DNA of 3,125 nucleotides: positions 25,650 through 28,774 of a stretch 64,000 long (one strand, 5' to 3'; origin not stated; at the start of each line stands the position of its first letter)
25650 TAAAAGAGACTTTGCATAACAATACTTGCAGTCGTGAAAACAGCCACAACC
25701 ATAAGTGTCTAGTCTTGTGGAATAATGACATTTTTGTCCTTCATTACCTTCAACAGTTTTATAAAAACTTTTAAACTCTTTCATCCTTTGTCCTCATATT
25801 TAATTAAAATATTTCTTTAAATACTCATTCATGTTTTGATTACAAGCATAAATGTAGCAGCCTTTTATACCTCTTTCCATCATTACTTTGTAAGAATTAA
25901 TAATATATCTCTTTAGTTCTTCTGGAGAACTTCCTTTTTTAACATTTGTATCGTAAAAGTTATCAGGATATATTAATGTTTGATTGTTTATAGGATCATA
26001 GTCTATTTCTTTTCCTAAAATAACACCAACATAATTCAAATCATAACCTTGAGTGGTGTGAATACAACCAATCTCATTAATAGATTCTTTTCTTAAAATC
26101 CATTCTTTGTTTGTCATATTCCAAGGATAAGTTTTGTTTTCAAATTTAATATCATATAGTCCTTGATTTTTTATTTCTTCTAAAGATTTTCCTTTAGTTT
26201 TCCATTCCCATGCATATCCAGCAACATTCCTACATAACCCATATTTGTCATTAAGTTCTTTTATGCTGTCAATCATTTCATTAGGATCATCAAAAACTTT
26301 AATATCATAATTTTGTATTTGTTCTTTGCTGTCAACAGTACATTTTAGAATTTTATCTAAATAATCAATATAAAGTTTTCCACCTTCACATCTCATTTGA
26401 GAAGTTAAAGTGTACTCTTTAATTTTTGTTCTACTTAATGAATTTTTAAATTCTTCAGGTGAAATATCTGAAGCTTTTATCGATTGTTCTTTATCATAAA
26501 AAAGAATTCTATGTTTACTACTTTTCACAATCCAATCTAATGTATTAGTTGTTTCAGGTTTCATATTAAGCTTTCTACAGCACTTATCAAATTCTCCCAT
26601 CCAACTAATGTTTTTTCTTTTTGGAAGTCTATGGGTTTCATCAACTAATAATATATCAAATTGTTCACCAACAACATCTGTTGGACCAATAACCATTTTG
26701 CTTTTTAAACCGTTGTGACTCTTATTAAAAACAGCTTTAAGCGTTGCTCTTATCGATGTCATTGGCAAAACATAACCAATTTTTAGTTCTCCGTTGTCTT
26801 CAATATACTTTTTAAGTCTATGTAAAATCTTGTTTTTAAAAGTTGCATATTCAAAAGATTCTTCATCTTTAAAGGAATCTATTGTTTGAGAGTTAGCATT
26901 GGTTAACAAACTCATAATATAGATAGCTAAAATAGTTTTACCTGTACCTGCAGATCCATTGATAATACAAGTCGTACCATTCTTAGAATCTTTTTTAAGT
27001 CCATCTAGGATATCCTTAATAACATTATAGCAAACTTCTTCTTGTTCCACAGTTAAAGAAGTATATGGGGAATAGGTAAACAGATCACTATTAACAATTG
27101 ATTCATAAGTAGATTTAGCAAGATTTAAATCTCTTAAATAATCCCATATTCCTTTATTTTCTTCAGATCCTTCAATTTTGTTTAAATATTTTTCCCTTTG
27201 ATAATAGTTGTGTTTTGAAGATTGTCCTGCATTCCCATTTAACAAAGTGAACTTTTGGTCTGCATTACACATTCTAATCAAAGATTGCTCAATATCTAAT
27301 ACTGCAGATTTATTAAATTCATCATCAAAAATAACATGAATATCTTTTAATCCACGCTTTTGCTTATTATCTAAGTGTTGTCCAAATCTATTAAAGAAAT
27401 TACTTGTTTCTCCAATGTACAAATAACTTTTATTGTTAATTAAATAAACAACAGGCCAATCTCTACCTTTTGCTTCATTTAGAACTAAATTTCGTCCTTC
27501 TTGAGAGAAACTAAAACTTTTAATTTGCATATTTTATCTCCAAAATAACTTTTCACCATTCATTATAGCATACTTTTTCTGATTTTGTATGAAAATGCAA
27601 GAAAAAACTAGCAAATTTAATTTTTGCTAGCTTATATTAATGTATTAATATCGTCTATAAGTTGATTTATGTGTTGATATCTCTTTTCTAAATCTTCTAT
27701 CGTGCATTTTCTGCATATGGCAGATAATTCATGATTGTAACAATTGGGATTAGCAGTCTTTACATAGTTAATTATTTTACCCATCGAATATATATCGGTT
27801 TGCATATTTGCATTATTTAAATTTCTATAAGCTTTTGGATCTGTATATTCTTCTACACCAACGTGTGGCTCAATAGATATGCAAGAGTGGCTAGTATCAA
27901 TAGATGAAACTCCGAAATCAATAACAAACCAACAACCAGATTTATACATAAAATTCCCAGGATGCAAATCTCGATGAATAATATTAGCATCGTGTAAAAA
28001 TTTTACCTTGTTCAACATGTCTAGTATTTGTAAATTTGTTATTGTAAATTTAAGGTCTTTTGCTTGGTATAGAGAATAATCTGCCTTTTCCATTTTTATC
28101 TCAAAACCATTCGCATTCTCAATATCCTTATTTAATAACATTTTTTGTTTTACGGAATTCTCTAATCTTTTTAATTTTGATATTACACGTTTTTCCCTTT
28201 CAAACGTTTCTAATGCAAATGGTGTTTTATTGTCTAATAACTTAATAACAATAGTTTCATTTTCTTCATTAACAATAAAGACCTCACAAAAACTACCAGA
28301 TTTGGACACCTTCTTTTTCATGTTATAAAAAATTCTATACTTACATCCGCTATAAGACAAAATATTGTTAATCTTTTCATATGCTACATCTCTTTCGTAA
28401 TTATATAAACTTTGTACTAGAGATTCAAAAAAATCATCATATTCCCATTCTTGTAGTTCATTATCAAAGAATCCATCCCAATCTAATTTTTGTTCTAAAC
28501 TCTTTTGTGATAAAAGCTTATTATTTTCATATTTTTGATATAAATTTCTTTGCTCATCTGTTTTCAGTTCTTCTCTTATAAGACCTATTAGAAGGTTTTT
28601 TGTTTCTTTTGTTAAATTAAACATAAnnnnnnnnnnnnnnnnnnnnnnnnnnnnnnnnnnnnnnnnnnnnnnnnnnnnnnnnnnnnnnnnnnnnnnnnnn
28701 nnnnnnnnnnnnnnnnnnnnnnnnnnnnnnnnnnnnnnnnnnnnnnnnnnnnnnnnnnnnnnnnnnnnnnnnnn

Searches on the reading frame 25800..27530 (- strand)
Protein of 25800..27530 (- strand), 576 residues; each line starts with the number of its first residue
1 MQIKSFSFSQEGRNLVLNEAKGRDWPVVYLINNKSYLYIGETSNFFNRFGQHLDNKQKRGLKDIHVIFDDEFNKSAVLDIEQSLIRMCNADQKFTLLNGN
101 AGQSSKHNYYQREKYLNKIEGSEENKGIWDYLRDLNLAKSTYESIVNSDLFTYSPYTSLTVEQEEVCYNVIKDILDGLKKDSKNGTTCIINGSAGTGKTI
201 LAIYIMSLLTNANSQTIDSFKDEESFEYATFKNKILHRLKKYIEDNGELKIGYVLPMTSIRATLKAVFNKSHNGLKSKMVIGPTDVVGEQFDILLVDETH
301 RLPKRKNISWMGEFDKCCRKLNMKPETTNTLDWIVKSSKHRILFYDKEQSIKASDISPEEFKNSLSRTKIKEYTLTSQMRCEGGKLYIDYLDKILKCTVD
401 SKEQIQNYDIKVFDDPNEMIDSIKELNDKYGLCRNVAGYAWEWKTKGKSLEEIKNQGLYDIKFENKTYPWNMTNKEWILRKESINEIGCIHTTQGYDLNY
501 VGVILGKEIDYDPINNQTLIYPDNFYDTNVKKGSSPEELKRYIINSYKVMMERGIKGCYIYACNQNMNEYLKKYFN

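Call 5: search_protein_families(library=pfam, proteins=[window:25800-27530:-], max_evalue=0.01)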
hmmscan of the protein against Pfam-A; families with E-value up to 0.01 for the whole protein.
window:25800-27530:- (576 aa): 7 families
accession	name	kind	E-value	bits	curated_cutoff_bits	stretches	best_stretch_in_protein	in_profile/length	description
PF09848.15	SLFN-g3_helicase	-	3.6e-64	217.7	24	1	187-563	3-353/354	Schlafen group 3, DNA/RNA helicase domain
PF04851.21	ResIII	-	9.5e-07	29.3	22.5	1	162-308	7-143/164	Type III restriction enzyme, res subunit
PF01541.30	GIY-YIG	-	4.4e-05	24.1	22.6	1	27-63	3-46/78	GIY-YIG catalytic domain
PF13401.12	AAA_22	-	0.0021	18.8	27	1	187-308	7-101/130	AAA domain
PF24883.2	NPHP3_N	-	0.0031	18.2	24.8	1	180-220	17-57/164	Nephrocystin 3, N-terminal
PF25199.1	nSTAND_NTPase5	-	0.0053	17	34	0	163-201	17-57/145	Novel STAND NTPase 5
PF13245.12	AAA_19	-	0.0056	17.3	25.1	0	185-299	11-99/134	AAA domain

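Call 6: search_protein_families(library=padloc, proteins=[window:25800-27530:-], max_evalue=0.01)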
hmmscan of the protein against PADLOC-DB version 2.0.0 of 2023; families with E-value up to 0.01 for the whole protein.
window:25800-27530:- (576 aa): 10 families
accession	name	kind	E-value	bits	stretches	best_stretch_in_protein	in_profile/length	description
PDLC02350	AbiO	-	2.4e-09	34.5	2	151-214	172-221/468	AbiO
PDLC04922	PDC-S14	-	6.8e-08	30.1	1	16-104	37-128/305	-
PDLC04925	PDC-S14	-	2.1e-07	28.2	1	33-109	76-152/301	-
PDLC04923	PDC-S14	-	1.4e-06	25.6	1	33-106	85-158/320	-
PDLC05014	PDC-S41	-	0.00015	18.3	1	461-563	527-624/657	-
PDLC01868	CARF3--CARF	-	0.002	15.7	0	158-212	57-110/218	-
PDLC01730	typeIV_DinG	-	0.0025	14.2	0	270-302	352-383/802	Csf4_1_IVA1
PDLC04476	PDC-M16A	-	0.0041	13.6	1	169-214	11-54/691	-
PDLC01862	CARF3--CARF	-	0.0082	13.7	0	160-216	67-122/233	-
PDLC04140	mad8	-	0.0088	13.6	0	175-234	17-68/314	mads_8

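Call 7: search_protein_families(library=ncbifam, proteins=[window:25800-27530:-], max_evalue=0.001)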
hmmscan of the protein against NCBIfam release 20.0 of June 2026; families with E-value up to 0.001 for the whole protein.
window:25800-27530:- (576 aa): 0 families

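Call 111: search_protein_families(library=phrogs, proteins=[window:25800-27530:-], max_evalue=0.00001)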
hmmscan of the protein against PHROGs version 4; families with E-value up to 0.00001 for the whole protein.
window:25800-27530:- (576 aa): 0 families

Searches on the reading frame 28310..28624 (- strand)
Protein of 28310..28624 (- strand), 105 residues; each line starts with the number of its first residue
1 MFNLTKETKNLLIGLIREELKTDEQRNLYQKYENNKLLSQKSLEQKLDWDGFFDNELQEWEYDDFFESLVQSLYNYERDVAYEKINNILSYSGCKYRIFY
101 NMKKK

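Call 77: search_protein_families(library=pfam, proteins=[window:28310-28624:-], max_evalue=1)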
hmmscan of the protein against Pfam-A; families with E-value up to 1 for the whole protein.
seq(105 aa): 1 family
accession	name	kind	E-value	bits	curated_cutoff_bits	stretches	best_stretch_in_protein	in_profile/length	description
PF11084.13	DUF2621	-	0.082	13.3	27.7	1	37-87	33-86/139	Protein of unknown function (DUF2621)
